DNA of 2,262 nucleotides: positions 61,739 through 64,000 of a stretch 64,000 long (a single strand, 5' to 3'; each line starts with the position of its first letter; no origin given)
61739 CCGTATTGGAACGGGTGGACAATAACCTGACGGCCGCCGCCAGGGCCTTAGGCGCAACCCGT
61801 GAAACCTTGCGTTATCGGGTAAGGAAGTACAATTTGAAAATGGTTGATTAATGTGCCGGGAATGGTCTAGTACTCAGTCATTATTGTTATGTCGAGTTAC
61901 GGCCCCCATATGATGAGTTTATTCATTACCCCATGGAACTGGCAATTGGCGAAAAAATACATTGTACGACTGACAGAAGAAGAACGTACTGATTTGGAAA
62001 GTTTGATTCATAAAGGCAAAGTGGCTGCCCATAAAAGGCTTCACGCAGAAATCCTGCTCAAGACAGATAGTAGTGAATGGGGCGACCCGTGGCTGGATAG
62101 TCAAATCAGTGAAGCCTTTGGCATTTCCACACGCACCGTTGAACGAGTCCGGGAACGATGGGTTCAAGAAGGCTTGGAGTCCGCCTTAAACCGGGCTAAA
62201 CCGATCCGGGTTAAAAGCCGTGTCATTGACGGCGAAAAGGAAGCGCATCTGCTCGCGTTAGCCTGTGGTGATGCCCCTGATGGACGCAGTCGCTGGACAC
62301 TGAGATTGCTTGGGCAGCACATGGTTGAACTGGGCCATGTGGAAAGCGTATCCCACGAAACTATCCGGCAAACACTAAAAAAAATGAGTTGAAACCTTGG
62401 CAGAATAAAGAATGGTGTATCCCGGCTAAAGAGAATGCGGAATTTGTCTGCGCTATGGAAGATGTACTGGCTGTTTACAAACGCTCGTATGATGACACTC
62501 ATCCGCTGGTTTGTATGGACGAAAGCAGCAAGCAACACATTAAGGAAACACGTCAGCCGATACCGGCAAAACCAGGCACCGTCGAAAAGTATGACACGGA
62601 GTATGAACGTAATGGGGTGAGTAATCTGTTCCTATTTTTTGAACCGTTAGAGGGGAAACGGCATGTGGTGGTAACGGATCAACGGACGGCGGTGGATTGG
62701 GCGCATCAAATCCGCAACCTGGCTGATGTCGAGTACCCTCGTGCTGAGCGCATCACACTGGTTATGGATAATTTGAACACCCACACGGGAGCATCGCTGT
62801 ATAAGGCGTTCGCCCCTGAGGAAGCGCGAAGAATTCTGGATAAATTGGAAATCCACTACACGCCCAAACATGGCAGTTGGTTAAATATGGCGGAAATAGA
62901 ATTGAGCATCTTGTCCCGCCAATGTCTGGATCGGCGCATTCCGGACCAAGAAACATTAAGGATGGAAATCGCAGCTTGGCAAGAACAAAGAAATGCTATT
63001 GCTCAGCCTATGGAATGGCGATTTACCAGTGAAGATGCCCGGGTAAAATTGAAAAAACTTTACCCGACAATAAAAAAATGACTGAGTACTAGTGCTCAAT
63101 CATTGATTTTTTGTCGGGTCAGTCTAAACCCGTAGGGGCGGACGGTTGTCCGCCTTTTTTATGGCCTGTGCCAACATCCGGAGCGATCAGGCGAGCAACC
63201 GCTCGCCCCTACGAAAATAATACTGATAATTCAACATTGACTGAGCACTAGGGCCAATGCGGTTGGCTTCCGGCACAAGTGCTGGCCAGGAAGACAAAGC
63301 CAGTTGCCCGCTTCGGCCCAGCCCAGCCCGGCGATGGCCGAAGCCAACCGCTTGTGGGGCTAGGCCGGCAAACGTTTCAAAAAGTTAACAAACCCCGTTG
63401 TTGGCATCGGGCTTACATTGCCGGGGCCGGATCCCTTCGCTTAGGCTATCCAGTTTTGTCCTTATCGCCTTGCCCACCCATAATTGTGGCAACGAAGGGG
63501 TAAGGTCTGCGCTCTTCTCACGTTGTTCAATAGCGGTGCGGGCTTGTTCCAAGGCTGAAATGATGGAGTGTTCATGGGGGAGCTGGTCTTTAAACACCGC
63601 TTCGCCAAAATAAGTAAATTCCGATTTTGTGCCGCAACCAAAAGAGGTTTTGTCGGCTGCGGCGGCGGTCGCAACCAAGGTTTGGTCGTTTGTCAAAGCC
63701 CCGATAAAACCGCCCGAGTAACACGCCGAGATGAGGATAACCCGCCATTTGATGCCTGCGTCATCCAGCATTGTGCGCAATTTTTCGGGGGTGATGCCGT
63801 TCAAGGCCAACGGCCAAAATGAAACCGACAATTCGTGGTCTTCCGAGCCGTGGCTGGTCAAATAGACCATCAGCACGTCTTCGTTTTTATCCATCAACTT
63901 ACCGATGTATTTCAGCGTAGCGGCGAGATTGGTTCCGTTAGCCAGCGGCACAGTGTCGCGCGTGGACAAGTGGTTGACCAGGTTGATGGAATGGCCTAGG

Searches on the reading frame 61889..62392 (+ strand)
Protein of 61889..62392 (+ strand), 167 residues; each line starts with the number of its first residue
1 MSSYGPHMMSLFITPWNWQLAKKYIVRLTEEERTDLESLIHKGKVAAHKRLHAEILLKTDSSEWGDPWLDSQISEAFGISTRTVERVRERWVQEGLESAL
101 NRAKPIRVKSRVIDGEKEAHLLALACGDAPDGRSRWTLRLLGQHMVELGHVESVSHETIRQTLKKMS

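Call 46: search_protein_families(library=pfam, proteins=[window:61889-62392:+], max_evalue=0.01)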
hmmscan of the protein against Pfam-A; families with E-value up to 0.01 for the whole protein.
window:61889-62392:+ (167 aa): 4 families
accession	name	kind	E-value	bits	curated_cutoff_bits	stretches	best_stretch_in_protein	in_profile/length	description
PF13565.12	HTH_32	-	3.4e-15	56.8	33.7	1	83-163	1-73/73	Homeodomain-like domain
PF13384.12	HTH_23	-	2.6e-07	30.7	24.6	1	71-98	21-48/50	Homeodomain-like domain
PF13551.12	HTH_29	-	8.3e-07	29.5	28.1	1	71-118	16-63/64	Winged helix-turn helix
PF13518.12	HTH_28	-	0.00041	20.8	25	1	71-101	16-45/52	Helix-turn-helix domain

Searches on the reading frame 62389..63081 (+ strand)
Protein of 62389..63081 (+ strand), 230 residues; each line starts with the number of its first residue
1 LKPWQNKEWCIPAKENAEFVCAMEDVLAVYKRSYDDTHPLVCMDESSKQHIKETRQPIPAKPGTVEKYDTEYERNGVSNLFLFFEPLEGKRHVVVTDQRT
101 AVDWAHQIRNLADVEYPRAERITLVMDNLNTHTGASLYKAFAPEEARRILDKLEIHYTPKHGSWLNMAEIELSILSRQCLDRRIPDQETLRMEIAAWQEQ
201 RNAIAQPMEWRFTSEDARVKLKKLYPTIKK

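Call 46: search_protein_families(library=pfam, proteins=[window:62389-63081:+], max_evalue=0.01)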
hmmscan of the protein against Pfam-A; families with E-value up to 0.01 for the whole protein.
window:62389-63081:+ (230 aa): 1 family
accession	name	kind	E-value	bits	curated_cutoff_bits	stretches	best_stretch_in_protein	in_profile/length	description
PF13358.12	DDE_3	-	2.7e-29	102.4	28.6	1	39-191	1-146/146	DDE superfamily endonuclease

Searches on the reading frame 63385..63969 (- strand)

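Call 46: search_protein_families(library=pfam, proteins=[window:63385-63969:-], max_evalue=0.01)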
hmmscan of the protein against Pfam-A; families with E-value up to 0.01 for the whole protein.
window:63385-63969:- (194 aa): 2 families
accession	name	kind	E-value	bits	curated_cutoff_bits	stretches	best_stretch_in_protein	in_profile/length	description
PF01650.23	Peptidase_C13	-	9.3e-22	78.2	22.8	1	25-167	103-254/258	Peptidase C13 family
PF00656.27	Peptidase_C14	-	0.0048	17.1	21.4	1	16-148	52-212/233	Caspase domain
